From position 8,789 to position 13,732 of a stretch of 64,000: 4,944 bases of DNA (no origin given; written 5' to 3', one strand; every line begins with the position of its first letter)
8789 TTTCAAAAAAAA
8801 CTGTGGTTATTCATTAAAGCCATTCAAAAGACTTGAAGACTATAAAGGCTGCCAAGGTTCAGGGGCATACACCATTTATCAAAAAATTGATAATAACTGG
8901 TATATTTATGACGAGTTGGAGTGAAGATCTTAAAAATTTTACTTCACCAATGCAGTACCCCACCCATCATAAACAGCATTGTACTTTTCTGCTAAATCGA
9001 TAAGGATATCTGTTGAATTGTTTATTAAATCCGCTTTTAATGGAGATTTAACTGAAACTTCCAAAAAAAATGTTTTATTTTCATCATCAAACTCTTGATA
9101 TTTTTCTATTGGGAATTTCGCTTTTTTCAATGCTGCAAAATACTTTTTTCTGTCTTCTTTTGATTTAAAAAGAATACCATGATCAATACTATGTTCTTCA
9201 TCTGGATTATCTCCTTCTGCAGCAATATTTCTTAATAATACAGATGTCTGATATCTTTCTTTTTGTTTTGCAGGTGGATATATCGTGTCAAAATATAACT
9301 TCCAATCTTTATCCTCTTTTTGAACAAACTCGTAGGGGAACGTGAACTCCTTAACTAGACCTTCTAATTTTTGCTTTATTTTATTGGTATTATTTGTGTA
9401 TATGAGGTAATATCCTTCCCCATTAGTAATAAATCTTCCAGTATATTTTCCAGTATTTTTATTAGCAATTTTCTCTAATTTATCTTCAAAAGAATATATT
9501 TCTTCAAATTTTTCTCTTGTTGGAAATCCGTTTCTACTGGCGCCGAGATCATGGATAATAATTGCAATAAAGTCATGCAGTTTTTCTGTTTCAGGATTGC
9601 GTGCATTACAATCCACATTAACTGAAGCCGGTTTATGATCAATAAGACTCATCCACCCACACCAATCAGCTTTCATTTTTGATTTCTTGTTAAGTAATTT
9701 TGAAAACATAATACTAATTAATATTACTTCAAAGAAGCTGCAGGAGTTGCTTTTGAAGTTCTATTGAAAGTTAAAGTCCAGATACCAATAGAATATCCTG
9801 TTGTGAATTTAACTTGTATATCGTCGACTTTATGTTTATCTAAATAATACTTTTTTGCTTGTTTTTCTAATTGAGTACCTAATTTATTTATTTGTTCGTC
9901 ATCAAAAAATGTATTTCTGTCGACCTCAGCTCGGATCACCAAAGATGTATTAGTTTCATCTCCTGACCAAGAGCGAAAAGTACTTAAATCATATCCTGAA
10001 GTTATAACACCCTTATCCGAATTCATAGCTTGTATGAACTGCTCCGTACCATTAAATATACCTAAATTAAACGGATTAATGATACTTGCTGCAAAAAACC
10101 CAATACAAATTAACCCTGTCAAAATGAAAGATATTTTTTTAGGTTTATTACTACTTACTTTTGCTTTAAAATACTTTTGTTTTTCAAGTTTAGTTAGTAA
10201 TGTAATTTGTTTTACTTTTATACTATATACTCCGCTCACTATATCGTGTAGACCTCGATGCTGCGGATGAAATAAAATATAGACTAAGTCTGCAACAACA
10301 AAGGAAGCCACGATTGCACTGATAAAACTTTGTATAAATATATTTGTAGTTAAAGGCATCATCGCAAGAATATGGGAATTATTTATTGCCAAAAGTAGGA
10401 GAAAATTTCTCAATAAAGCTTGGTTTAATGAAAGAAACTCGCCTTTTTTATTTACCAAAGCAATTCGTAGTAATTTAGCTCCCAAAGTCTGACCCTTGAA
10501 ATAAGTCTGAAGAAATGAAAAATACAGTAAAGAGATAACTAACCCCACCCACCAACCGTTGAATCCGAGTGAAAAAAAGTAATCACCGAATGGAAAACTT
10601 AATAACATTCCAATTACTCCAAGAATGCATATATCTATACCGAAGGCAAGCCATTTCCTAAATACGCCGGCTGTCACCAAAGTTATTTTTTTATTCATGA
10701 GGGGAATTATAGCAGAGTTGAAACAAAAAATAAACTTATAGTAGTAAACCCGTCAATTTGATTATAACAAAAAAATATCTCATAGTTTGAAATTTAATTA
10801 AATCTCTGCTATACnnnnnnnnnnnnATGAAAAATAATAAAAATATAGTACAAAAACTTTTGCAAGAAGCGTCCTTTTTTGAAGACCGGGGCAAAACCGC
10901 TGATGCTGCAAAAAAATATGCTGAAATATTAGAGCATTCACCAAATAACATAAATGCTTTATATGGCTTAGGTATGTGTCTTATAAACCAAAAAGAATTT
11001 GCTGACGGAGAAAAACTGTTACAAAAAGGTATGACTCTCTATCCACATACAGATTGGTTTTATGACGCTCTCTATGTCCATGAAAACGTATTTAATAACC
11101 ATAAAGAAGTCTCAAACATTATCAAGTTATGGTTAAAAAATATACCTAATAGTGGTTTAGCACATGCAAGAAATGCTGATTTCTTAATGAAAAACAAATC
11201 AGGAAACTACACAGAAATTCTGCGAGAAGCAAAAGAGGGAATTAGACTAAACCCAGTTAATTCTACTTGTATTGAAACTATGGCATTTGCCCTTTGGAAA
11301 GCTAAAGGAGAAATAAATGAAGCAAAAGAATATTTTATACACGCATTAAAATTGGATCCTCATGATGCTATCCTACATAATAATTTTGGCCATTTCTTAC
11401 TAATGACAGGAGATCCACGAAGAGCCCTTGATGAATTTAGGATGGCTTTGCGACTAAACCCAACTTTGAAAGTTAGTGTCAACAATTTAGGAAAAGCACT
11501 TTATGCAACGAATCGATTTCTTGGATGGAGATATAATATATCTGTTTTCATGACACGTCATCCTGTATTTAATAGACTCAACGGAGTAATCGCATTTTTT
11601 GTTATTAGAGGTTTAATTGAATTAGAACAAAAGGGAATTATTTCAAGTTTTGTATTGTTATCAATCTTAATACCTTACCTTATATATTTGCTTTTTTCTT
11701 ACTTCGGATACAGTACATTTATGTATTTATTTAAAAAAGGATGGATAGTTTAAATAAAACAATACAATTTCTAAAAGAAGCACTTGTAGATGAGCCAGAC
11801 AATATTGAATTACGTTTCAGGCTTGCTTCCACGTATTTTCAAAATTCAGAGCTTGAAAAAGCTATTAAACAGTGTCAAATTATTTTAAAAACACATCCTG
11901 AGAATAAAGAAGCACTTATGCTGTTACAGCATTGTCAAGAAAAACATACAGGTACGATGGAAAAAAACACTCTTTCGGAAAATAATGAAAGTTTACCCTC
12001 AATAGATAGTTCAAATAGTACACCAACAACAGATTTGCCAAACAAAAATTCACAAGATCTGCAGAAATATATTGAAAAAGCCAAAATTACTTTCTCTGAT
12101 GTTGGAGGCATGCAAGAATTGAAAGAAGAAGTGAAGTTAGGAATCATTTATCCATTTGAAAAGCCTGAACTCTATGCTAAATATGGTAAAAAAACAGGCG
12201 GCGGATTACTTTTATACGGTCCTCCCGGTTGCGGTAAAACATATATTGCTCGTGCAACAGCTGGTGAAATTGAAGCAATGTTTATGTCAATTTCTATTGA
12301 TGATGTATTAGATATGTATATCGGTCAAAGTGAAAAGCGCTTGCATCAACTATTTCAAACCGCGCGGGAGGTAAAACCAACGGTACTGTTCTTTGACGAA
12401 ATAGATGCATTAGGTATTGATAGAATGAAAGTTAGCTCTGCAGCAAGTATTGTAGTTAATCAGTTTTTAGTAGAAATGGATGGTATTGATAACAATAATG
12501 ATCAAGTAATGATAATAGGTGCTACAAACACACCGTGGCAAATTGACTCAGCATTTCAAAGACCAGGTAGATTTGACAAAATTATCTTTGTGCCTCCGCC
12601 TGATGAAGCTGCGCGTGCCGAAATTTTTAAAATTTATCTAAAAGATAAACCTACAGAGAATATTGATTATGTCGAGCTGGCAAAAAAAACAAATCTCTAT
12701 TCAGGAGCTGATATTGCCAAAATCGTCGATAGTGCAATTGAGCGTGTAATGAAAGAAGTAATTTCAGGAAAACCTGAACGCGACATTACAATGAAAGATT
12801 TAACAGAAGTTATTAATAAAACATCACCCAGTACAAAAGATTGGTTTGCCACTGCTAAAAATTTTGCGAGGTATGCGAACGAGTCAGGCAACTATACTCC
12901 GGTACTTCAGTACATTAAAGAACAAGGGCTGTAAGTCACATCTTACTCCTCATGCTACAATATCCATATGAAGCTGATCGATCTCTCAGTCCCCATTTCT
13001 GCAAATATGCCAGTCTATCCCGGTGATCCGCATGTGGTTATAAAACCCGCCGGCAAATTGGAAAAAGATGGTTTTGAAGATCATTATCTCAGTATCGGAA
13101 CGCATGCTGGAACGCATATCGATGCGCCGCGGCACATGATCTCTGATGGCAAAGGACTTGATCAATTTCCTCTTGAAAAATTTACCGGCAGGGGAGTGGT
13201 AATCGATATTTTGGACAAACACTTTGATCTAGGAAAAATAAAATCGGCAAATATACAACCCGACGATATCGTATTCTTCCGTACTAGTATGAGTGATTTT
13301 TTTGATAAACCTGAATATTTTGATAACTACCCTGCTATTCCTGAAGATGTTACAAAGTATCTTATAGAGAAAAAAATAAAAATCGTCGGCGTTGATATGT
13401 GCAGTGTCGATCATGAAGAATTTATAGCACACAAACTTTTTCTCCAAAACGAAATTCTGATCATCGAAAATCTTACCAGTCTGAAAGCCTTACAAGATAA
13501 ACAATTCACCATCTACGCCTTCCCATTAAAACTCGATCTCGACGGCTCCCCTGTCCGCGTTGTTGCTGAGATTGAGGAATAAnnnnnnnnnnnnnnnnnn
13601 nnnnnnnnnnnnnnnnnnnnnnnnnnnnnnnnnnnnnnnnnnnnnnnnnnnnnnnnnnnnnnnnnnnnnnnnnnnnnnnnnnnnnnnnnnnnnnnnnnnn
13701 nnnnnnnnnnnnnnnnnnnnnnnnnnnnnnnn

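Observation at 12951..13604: Pervasive leaderless gene starts: extended -10 box (TGnTAnnnT) placed 5-9 nt before ATG/GTG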

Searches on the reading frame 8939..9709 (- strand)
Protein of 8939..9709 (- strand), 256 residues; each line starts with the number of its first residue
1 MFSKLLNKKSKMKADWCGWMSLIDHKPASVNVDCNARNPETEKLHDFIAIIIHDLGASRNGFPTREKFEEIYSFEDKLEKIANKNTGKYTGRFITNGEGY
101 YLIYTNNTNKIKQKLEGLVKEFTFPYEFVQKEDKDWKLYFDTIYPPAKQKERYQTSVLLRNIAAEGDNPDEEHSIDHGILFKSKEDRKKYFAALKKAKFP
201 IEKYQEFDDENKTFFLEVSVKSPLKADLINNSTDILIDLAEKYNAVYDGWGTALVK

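Call 14: search_protein_families(library=pfam, proteins=[window:8939-9709:-])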
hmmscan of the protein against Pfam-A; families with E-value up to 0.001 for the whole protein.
window:8939-9709:- (256 aa): 2 families
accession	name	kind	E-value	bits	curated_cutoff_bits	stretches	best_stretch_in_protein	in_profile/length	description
PF06877.16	RraB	-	3.6e-23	82.5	23.3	1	155-252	4-102/102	Regulator of ribonuclease activity B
PF05117.17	DUF695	-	6.1e-19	69.1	23.1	1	15-144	2-134/134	Family of unknown function (DUF695)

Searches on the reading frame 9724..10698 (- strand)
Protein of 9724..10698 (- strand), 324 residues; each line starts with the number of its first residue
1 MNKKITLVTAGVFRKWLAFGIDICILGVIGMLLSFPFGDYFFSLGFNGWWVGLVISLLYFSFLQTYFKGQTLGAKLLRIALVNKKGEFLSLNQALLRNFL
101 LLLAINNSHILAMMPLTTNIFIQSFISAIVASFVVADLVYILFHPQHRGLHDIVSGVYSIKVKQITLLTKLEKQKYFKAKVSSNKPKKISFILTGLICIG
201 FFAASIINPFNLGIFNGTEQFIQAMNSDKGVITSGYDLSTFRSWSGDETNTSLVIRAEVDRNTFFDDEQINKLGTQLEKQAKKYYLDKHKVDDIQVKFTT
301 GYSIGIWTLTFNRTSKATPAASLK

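Call 14: search_protein_families(library=pfam, proteins=[window:9724-10698:-])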
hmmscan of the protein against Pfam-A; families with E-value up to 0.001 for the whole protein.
window:9724-10698:- (324 aa): 1 family
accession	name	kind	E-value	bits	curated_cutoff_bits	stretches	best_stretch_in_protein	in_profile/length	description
PF06271.18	RDD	-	5.9e-19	69.2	24.1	1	9-155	1-136/137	RDD family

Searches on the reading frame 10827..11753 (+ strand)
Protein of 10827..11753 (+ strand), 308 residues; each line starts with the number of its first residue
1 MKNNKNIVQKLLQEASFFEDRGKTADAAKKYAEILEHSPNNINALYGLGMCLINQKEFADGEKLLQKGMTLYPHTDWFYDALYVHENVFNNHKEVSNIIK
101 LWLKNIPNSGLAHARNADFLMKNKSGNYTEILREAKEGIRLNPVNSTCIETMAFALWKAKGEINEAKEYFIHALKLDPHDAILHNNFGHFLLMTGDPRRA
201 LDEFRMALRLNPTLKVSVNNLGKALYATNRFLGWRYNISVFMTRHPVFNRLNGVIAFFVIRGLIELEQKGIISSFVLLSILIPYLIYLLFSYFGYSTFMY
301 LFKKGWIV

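Call 14: search_protein_families(library=pfam, proteins=[window:10827-11753:+])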
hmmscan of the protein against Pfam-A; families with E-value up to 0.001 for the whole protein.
window:10827-11753:+ (308 aa): 14 families
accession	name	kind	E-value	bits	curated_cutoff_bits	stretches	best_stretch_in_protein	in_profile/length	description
PF07719.23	TPR_2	-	1.2e-16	59.8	27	0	43-74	2-33/34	Tetratricopeptide repeat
PF14559.12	TPR_19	-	9.1e-16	58.4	25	2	21-68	4-51/68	Tetratricopeptide repeat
PF13431.12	TPR_17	-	6.8e-14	51.3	24.4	1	170-201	2-33/34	Tetratricopeptide repeat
PF13428.12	TPR_14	-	3e-12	46.4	23.5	0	12-49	5-42/44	Tetratricopeptide repeat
PF00515.34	TPR_1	-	7e-12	45.1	27.8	0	43-74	2-33/34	Tetratricopeptide repeat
PF13432.12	TPR_16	-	7.7e-11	42.7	32.7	1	18-67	7-56/65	Tetratricopeptide repeat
PF13414.12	TPR_11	-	2.7e-10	40.2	26.8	0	159-193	6-40/42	TPR repeat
PF13181.12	TPR_8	-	3.5e-08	33.4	25.7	0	159-179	13-33/34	Tetratricopeptide repeat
PF13424.12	TPR_12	-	1.7e-07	31.7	30.1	0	151-210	8-74/77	Tetratricopeptide repeat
PF13174.12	TPR_6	-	3.1e-06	27.9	26.3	0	44-73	2-31/33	Tetratricopeptide repeat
PF13374.12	TPR_10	-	8.9e-06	26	27.5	0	149-175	5-30/42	Tetratricopeptide repeat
PF23914.1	TPR_CcmH_CycH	-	4e-05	24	42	0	3-74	82-153/158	Cytochrome c-type biogenesis protein H TPR domain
PF13429.12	TPR_15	-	0.00027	20.9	26.2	0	54-209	89-242/280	Tetratricopeptide repeat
PF24575.1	TPR_Slam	-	0.00029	21.7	35.2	0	13-60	52-99/104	Surface lipoprotein assembly modifier, N-terminal TPR repeats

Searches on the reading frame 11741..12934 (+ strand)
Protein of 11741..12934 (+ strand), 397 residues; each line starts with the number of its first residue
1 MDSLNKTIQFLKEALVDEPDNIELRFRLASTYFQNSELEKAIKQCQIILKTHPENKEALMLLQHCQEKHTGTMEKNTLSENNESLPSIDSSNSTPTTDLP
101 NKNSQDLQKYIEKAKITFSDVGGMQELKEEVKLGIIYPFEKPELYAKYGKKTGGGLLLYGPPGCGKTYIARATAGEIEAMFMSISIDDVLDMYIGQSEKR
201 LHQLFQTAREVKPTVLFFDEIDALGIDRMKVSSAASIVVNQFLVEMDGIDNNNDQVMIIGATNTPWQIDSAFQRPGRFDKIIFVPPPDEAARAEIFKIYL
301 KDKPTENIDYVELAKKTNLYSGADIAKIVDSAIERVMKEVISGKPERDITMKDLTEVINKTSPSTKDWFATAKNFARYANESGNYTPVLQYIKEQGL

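Call 14: search_protein_families(library=pfam, proteins=[window:11741-12934:+])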
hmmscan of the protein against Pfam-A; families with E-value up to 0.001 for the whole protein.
window:11741-12934:+ (397 aa): 10 families
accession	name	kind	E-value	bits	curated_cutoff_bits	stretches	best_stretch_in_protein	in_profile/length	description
PF00004.35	AAA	-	1.4e-41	142.5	21.2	1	156-285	1-130/131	ATPase family associated with various cellular activities (AAA)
PF17862.7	AAA_lid_3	-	1.3e-07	31.5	27.2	1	307-354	1-43/45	AAA+ lid domain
PF14559.12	TPR_19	-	2.2e-07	31.5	25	1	6-63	9-66/68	Tetratricopeptide repeat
PF13173.12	AAA_14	-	9.2e-06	26.1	27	1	156-224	5-74/129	AAA domain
PF13191.12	AAA_16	-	1.5e-05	26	32.6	0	147-178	18-49/167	AAA ATPase domain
PF12895.13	ANAPC3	-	0.00019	22.1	27.2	1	5-67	5-67/82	Anaphase-promoting complex, cyclosome, subunit 3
PF14561.12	TPR_20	-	0.0002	22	25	1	6-55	6-55/90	Tetratricopeptide repeat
PF14853.12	Fis1_TPR_C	-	0.0003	21.4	25.3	0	26-68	5-47/53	Fis1 C-terminal tetratricopeptide repeat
PF07728.20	AAA_5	-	0.00035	21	22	0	156-265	2-124/139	AAA domain (dynein-related subfamily)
PF13428.12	TPR_14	-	0.00041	21.2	23.5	0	23-62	2-41/44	Tetratricopeptide repeat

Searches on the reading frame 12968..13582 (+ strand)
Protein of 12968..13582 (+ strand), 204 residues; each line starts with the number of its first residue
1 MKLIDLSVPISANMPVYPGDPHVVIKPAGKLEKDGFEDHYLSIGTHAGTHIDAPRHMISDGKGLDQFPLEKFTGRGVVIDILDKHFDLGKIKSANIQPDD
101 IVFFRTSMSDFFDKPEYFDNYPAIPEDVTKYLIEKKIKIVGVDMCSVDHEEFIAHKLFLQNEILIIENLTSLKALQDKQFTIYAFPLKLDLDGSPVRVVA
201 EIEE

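Call 14: search_protein_families(library=pfam, proteins=[window:12968-13582:+])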
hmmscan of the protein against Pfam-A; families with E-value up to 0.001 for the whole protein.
window:12968-13582:+ (204 aa): 1 family
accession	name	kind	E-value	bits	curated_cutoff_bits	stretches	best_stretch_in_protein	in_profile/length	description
PF04199.19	Cyclase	-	2e-32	112.8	23.1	1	4-149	1-142/142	Putative cyclase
